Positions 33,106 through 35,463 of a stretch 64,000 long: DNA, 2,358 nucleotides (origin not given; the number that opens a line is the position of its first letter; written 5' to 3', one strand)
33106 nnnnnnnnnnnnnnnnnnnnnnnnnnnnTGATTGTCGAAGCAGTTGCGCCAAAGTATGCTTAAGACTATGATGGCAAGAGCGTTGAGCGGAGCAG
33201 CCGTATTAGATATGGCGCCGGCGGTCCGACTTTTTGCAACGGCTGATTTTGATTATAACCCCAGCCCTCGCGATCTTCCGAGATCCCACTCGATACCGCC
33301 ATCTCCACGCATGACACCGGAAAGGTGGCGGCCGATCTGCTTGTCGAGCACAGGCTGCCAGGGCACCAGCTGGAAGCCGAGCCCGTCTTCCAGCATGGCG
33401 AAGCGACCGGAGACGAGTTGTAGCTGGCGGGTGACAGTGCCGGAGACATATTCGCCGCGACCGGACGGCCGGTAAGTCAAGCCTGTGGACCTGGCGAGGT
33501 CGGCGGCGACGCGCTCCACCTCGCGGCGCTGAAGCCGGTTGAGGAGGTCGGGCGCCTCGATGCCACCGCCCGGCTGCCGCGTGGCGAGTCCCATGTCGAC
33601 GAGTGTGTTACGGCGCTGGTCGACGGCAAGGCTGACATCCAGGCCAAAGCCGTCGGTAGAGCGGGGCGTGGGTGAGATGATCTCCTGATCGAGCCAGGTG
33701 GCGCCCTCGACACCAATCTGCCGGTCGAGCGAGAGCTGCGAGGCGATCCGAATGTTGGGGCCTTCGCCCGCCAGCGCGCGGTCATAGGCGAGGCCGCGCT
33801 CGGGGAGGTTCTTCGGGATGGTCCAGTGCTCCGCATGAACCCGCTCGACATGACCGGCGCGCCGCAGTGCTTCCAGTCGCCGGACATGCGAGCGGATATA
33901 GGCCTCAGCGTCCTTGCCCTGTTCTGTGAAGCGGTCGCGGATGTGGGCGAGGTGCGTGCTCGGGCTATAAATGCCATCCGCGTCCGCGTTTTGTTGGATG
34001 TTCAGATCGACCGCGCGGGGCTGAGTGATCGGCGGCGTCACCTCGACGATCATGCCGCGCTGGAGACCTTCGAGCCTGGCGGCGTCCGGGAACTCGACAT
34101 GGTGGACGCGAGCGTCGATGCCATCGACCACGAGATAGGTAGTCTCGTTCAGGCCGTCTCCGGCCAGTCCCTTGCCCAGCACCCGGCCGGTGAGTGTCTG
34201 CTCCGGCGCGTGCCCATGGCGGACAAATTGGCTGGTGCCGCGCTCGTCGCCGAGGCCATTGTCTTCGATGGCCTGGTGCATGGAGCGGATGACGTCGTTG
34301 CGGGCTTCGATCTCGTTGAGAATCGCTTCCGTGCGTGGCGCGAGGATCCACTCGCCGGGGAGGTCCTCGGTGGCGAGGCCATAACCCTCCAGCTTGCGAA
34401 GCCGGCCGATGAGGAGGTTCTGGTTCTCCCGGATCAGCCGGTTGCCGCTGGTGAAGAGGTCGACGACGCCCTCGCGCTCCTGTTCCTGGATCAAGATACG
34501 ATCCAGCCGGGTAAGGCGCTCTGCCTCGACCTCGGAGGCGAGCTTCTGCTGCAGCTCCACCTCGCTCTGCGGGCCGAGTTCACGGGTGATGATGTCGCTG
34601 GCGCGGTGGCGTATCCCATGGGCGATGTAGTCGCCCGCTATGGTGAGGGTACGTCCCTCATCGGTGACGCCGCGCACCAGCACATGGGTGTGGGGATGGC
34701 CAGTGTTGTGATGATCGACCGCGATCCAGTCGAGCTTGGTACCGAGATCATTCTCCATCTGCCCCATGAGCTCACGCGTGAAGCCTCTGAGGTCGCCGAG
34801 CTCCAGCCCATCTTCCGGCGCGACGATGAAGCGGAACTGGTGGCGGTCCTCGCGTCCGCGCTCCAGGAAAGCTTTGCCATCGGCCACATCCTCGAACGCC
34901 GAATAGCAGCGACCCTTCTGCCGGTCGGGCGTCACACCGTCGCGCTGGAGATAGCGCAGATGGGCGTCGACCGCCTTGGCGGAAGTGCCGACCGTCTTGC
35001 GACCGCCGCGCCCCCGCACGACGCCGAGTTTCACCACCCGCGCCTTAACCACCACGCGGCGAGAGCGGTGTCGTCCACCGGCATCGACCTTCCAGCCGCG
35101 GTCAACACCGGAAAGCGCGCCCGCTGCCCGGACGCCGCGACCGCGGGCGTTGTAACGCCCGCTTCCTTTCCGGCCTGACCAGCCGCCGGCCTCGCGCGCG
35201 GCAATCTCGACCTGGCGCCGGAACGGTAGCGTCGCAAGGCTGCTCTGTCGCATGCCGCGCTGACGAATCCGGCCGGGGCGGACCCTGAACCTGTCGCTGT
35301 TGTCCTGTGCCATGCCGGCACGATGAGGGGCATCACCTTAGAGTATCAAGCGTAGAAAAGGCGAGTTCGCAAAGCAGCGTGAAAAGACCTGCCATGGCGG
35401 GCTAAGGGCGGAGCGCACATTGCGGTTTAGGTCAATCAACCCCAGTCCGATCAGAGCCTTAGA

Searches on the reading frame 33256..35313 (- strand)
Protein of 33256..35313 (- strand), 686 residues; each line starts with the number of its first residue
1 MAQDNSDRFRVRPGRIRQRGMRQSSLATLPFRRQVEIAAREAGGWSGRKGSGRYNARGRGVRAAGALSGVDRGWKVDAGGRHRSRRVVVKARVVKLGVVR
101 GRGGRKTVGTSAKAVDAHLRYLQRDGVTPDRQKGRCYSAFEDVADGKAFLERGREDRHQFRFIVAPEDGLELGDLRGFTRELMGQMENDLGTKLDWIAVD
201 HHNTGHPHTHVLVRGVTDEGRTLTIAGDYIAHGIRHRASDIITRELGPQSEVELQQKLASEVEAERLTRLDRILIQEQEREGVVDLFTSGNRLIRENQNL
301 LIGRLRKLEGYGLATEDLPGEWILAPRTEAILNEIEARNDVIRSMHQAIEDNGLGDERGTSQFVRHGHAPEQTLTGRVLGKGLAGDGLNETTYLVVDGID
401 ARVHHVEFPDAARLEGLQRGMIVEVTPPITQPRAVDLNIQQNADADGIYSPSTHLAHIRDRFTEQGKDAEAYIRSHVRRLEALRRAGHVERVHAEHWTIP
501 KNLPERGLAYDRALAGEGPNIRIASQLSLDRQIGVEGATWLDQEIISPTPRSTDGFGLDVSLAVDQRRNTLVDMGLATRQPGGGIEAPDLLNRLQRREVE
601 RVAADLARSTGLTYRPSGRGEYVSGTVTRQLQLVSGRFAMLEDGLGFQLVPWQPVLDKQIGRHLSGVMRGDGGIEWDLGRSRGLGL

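Call 10: search_protein_families(library=pfam, proteins=[window:33256-35313:-], max_evalue=0.001)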
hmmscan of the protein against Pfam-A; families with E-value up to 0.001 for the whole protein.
window:33256-35313:- (686 aa): 2 families
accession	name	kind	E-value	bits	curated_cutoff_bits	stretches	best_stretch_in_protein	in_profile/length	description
PF11843.13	DUF3363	-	9.5e-114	380.8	28.4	1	302-685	2-375/375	Protein of unknown function (DUF3363)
PF03432.20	Relaxase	-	4.8e-05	24.1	24.6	1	163-228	51-115/132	MobA/VirD2-like, nuclease domain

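Call 29: search_protein_families(library=padloc, proteins=[window:33256-35313:-], max_evalue=0.00001)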
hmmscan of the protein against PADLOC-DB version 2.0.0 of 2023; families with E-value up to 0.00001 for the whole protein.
window:33256-35313:- (686 aa): 0 families
